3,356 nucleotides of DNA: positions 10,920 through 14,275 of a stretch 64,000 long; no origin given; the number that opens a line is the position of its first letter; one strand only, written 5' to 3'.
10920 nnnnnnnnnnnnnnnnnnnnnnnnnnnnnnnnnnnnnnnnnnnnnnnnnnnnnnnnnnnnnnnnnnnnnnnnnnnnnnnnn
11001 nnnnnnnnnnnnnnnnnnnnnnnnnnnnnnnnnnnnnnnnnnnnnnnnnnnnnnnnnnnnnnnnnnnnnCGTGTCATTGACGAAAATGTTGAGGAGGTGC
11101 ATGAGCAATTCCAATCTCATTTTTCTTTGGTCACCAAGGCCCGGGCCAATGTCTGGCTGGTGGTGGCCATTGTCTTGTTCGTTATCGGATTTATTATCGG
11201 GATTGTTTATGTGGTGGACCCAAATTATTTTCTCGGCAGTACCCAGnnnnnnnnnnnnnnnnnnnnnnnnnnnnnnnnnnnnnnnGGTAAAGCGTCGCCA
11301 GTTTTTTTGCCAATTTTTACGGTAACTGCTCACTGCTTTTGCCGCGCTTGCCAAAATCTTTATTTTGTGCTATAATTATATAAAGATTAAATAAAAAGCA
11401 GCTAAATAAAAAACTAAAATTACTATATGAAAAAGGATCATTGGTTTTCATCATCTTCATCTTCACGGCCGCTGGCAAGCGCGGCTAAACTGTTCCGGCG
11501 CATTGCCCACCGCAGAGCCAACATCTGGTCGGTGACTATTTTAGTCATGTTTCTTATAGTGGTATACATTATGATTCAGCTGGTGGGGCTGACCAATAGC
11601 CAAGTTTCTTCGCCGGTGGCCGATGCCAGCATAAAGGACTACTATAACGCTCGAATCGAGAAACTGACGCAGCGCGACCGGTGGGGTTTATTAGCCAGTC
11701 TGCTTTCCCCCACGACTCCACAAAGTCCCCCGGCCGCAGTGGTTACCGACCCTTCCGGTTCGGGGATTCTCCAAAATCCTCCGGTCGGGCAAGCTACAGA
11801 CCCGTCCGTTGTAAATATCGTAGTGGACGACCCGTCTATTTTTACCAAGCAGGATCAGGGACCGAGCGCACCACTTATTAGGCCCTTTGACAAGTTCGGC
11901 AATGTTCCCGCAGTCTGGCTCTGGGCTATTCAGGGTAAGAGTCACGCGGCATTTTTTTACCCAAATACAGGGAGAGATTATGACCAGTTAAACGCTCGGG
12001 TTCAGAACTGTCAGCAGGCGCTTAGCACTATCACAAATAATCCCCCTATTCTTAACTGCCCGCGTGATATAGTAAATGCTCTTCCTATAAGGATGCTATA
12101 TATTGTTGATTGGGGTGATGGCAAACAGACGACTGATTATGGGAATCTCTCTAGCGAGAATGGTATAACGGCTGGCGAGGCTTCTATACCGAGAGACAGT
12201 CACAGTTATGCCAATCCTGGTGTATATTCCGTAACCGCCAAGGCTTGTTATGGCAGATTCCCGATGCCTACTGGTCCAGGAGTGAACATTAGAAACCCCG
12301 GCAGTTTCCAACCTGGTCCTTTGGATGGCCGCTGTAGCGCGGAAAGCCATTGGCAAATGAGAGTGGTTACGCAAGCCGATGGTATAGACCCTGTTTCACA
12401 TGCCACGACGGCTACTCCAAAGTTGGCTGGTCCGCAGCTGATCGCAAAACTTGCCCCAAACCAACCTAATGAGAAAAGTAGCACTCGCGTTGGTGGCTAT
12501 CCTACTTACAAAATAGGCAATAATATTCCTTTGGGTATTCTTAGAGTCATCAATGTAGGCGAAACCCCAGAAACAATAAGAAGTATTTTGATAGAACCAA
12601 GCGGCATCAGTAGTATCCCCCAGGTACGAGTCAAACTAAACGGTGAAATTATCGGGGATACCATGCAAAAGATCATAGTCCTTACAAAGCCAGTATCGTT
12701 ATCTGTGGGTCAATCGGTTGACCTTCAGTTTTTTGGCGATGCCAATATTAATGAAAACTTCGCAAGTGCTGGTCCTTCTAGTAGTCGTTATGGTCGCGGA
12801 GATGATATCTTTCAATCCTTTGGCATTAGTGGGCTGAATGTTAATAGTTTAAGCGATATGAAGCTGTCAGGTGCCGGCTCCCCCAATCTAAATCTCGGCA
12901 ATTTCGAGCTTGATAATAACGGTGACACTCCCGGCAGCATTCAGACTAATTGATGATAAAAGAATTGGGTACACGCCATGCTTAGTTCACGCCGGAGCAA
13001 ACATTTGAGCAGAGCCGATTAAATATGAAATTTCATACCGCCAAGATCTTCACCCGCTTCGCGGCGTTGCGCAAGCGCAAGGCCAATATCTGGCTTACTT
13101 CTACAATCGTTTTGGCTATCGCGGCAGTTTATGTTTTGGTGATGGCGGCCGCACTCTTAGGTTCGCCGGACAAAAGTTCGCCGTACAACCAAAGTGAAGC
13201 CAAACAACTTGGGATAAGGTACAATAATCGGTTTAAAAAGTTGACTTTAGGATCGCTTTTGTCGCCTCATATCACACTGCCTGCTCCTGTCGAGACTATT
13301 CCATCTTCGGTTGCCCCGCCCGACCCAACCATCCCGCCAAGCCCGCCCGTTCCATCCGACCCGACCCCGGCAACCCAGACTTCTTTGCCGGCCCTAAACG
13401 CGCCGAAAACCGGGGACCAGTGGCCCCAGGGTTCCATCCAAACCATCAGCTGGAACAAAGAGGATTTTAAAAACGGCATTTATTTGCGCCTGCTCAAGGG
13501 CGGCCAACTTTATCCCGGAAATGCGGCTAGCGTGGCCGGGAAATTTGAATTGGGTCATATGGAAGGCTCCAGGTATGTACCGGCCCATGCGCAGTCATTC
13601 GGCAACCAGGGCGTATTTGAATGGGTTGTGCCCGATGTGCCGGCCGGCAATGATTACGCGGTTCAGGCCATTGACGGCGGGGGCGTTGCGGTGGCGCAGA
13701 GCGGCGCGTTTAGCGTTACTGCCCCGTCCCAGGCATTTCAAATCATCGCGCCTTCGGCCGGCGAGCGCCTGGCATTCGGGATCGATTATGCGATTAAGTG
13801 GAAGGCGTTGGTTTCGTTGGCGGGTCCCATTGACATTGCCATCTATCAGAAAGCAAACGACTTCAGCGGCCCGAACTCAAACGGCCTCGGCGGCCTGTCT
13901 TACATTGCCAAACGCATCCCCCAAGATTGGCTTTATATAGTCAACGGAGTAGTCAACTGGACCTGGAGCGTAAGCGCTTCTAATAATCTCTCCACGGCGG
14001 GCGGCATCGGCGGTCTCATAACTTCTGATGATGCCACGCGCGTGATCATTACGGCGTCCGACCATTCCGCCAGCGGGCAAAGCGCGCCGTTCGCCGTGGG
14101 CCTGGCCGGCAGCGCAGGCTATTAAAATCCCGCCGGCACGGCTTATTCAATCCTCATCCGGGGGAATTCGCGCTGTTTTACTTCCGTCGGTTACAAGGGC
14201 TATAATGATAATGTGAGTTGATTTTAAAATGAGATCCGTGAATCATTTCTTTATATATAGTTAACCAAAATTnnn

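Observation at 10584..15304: Four consecutive genes downstream of pilB share an unrecognised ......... + TM anchor module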

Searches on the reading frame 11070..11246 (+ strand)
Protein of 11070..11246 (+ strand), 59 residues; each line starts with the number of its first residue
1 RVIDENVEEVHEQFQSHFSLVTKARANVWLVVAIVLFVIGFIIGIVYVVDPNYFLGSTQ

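Call 14: find_homologous_proteins(query=A1, max_evalue=0.01)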
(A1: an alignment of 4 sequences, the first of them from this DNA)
Query A1 (4 sequences): 55 candidates shared short words with the query, none scored E <= 0.01.

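Call 35: search_protein_representatives(alignment_id=A1)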
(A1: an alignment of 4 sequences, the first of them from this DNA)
Query: 4 sequences, 57 profile positions. Proteins with E-value up to 0.001 (for the whole library): 43; up to 1e-10: 15; up to 1e-30: 0. The best 43 are listed.
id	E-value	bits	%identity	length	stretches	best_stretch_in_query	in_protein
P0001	8.9e-23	95.9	-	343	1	2-57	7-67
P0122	4.1e-20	87.3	-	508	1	1-57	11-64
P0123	1.5e-18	82.4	-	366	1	2-57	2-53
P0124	2.7e-15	71.9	-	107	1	4-54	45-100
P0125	3.3e-15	71.6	-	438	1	4-54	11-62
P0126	1.2e-13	66.7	-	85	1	2-56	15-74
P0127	1.4e-13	66.4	-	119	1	1-52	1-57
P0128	1.5e-13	66.4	-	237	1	1-50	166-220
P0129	3.0e-13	65.3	-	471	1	3-55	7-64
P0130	1.1e-12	63.5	-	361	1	3-53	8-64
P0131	2.2e-12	62.6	-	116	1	4-50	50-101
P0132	6.0e-12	61.2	-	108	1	3-52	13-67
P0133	1.1e-11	60.4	-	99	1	13-52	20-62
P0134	2.1e-11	59.5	-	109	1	3-51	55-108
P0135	3.5e-11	58.7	-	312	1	3-51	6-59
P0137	3.5e-10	55.5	-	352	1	3-54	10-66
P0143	4.7e-09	51.9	-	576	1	4-52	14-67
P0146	3.0e-08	49.3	-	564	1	4-50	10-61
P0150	1.5e-06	43.9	-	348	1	3-46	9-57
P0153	7.8e-06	41.6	-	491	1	4-47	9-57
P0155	1.5e-05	40.7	-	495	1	2-44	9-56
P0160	9.1e-05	38.2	-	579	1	4-49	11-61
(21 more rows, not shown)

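Call 48: search_protein_families(library=pfam, proteins=[P0125, P0129, P0130, P0137, P0143, P0146, P0153, P0155, P0160], max_evalue=0.01)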
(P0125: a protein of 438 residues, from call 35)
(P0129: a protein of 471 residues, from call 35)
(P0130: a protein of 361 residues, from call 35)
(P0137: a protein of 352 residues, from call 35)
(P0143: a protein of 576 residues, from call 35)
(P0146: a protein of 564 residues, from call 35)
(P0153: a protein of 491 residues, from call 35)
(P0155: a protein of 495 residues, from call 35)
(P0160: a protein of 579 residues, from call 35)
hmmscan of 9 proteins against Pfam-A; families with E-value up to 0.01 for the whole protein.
P0125 (438 aa): 0 families

P0129 (471 aa): 0 families

P0130 (361 aa): 0 families

P0137 (352 aa): 0 families

P0143 (576 aa): 0 families

P0146 (564 aa): 0 families

P0153 (491 aa): 0 families

P0155 (495 aa): 2 families
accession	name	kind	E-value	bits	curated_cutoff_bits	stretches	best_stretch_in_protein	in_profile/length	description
PF00801.26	PKD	-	0.00035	20.9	23.5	1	174-239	7-65/80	PKD domain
PF18911.6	PKD_4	-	0.0069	16.9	27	1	205-239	37-68/85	PKD domain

P0160 (579 aa): 0 families

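Call 61: find_encoding_contigs(protein=P0125, flank=10000, max_places=2)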
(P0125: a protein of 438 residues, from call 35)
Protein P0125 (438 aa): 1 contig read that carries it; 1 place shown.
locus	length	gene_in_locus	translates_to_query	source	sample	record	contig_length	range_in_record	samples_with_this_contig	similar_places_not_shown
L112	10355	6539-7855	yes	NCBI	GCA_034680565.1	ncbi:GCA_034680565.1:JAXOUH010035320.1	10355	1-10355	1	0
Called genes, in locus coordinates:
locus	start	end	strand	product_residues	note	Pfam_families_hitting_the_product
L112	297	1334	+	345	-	PF02547:Queuosine_synth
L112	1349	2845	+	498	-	PF09972:DUF2207, PF20990:DUF2207_C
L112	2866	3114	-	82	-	-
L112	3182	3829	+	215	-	PF00326:Peptidase_S9, PF02129:Peptidase_S15 (weak), PF12146:Hydrolase_4 (weak), PF20434:BD-FAE (faint)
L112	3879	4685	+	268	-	-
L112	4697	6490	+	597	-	PF10633:NPCBM_assoc (weak)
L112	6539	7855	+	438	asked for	-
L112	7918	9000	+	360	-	PF11258:DUF3048, PF17479:DUF3048_C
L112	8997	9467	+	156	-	PF00578:AhpC-TSA, PF08534:Redoxin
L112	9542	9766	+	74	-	-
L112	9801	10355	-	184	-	?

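Call 71: find_encoding_contigs(protein=P0155, flank=10000, max_places=2)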
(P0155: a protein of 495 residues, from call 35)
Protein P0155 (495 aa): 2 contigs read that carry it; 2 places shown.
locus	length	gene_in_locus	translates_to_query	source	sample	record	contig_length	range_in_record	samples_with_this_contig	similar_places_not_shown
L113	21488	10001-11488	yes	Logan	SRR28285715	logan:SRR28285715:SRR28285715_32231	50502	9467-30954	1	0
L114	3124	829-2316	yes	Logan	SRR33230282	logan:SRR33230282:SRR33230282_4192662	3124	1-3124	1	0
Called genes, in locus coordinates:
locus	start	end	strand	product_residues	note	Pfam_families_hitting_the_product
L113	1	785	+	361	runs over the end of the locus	PF02463:SMC_N, PF13175:AAA_15, PF13476:AAA_23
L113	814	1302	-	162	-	PF01467:CTP_transf_like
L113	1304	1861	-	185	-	PF03703:bPH_2 (weak)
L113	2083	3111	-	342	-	PF06068:TIP49 (weak), PF05496:RuvB_N, PF13191:AAA_16 (faint), PF00004:AAA, PF07728:AAA_5, PF17864:AAA_lid_4, PF05491:WHD_RuvB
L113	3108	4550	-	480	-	PF00883:Peptidase_M17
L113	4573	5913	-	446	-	PF04294:VanW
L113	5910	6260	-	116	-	PF02367:TsaE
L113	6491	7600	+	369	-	-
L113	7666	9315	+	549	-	PF05157:MshEN, PF00437:T2SSE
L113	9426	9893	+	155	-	PF00571:CBS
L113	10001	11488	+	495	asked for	-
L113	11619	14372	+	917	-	PF02739:5_3_exonuc_N, PF01367:5_3_exonuc, PF01612:DNA_pol_A_exo1, PF22619:DNA_polI_exo1, PF00476:DNA_pol_A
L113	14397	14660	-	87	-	PF01649:Ribosomal_S20p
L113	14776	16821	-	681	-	PF04851:ResIII, PF13604:AAA_30 (faint), PF17757:UvrB_inter, PF27431:UvrB_3rd, PF00271:Helicase_C, PF12344:UvrB, PF02151:UVR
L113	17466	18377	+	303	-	PF00005:ABC_tran, PF13304:AAA_21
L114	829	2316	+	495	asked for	-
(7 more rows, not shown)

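Call 72: find_encoding_contigs(protein=P0143, flank=10000, max_places=2)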
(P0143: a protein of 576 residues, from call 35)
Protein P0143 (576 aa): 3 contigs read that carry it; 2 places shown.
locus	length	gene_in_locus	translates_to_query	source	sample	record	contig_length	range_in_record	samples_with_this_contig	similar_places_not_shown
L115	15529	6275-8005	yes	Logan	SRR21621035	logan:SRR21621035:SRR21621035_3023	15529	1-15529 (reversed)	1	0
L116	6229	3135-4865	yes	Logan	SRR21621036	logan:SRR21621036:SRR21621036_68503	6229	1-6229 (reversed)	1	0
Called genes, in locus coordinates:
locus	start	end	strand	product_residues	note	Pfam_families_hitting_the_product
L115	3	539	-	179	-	?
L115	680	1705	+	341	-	PF02547:Queuosine_synth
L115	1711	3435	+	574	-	PF09972:DUF2207, PF20990:DUF2207_C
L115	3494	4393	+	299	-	-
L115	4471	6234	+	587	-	-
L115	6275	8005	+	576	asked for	-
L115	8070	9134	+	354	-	PF11258:DUF3048, PF17479:DUF3048_C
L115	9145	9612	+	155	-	PF00578:AhpC-TSA, PF08534:Redoxin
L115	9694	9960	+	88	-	PF01541:GIY-YIG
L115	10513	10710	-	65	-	-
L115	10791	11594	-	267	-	PF01177:Asp_Glu_race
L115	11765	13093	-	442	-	PF03979:Sigma70_r1_1, PF00140:Sigma70_r1_2, PF04542:Sigma70_r2, PF04539:Sigma70_r3, PF04545:Sigma70_r4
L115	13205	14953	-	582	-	PF01807:Zn_ribbon_DnaG, PF08275:DNAG_N, PF01751:Toprim, PF13662:Toprim_4, PF13155:Toprim_2, PF10410:DnaB_bind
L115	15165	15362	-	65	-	-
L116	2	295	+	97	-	?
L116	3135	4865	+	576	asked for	-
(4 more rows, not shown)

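Call 74: search_protein_families(library=ncbifam, proteins=[P0125, P0143, P0155, P0160, P0130, P0150, P0128, L115:3494-4393:+], max_evalue=0.01)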
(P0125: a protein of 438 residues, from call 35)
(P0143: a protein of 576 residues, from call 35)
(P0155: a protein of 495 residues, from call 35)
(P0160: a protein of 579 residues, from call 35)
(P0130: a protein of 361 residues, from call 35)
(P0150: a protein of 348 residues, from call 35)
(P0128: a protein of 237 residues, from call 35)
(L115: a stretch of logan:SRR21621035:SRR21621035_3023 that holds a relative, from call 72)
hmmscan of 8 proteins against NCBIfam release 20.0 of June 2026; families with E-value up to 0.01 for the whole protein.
P0125 (438 aa): 0 families

P0143 (576 aa): 0 families

P0155 (495 aa): 1 family
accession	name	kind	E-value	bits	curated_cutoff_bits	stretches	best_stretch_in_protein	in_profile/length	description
NF058578.1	CPR_pilus_PamR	equivalog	0.00013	21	300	1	205-240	183-223/297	pilus system RbmA-like protein PamR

P0160 (579 aa): 0 families

P0130 (361 aa): 0 families

P0150 (348 aa): 0 families

P0128 (237 aa): 31 families (the best 25 are shown)
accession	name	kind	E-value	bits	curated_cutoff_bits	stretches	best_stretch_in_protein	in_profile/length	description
NF011447.0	PRK14869.2-3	equivalog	2e-14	53.1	522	2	80-156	57-132/540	putative manganese-dependent inorganic diphosphatase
NF011442.0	PRK14869.1-4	equivalog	1.3e-13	50.3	400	2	83-151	61-129/543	putative manganese-dependent inorganic diphosphatase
TIGR01302.1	IMP_dehydrog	equivalog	1.6e-13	50.4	481.5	2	2-56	144-199/450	IMP dehydrogenase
NF011449.0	PRK14869.2-5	equivalog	7.2e-13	48.4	411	2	57-176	31-151/451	putative manganese-dependent inorganic diphosphatase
NF011443.0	PRK14869.1-5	equivalog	2.4e-12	46.1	335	2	3-56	249-303/546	putative manganese-dependent inorganic diphosphatase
NF041552.1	TF_PrdR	equivalog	4.3e-12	45.1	795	2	92-161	6-75/577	sigma-54 dependent transcriptional regulator PrdR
NF011441.0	PRK14869.1-3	equivalog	5.4e-12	45.1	753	2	3-54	70-121/548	putative manganese-dependent inorganic diphosphatase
NF053603.1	HhpR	exception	7.5e-12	45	520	2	3-55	224-276/282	CBS domain-containing high hydrostatic pressure regulator HhpR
TIGR00400.1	mgtE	equivalog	5.3e-11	41.9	232.75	2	3-53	197-247/450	magnesium transporter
NF041630.1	CBS_CbpB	equivalog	1.7e-10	41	125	2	9-57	19-67/143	cyclic-di-AMP-binding protein CbpB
NF038279.1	TF_CBS_SpxR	exception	5.1e-10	38.7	600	2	82-163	239-321/427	CBS-HotDog domain-containing transcription factor SpxR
NF011446.0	PRK14869.2-2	equivalog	8.7e-10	37.6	601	2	3-49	78-124/576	putative manganese-dependent inorganic diphosphatase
TIGR00393.1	kpsF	subfamily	2e-09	37.5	203.7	1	3-48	222-267/268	KpsF/GutQ family sugar-phosphate isomerase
NF011440.0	PRK14869.1-2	equivalog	3.5e-09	35.8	746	2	3-53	69-119/541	putative manganese-dependent inorganic diphosphatase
TIGR01137.1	cysta_beta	equivalog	4.3e-09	35.6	510.25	1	3-147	340-455/457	cystathionine beta-synthase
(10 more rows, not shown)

L115:3494-4393:+ (299 aa): 0 families

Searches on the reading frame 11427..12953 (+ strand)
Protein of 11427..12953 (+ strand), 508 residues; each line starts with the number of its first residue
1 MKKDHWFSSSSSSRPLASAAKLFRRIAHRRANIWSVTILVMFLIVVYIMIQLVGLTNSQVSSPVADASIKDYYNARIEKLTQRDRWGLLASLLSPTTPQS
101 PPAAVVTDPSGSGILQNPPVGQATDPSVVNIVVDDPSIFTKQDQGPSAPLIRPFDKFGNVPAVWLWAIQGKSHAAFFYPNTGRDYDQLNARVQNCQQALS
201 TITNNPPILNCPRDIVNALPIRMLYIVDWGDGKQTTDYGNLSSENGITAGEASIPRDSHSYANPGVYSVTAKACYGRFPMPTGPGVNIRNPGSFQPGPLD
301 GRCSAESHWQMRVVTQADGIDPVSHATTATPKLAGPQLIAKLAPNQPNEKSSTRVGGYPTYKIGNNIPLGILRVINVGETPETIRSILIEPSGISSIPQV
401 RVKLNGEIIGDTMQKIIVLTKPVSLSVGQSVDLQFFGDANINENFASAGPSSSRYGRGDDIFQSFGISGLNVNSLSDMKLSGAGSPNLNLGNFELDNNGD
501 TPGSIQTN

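Call 3: search_protein_families(library=pfam, proteins=[window:11427-12953:+], max_evalue=1)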
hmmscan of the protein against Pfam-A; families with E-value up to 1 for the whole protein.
window:11427-12953:+ (508 aa): 0 families

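Call 4: search_protein_families(library=ncbifam, proteins=[window:11427-12953:+], max_evalue=1)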
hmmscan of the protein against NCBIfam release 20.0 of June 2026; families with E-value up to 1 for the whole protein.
window:11427-12953:+ (508 aa): 1 family
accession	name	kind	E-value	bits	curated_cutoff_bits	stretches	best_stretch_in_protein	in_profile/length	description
NF058578.1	CPR_pilus_PamR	equivalog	0.016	14.1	300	1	227-273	185-222/297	pilus system RbmA-like protein PamR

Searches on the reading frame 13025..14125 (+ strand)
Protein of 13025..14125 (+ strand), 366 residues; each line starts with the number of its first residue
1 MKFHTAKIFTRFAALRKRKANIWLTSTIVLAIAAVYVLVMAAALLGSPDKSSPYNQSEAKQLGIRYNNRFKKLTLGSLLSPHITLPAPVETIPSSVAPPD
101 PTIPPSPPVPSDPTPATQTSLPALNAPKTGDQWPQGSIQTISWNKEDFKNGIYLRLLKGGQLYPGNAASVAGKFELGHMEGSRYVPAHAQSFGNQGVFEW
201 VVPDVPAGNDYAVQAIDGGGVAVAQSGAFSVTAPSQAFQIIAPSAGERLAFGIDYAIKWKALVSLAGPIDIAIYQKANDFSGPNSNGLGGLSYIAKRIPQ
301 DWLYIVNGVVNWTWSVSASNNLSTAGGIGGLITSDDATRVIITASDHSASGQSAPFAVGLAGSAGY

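Call 3: search_protein_families(library=pfam, proteins=[window:13025-14125:+], max_evalue=1)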
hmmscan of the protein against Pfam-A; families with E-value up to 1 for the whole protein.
window:13025-14125:+ (366 aa): 1 family
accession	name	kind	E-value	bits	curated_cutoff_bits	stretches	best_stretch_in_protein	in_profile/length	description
PF10342.15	Kre9_KNH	-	7.8e-09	36.6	24.6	1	127-231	2-94/94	Kre9/KNH-like N-terminal Ig-like domain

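Call 4: search_protein_families(library=ncbifam, proteins=[window:13025-14125:+], max_evalue=1)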
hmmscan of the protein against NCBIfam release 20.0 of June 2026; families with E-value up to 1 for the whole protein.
window:13025-14125:+ (366 aa): 0 families
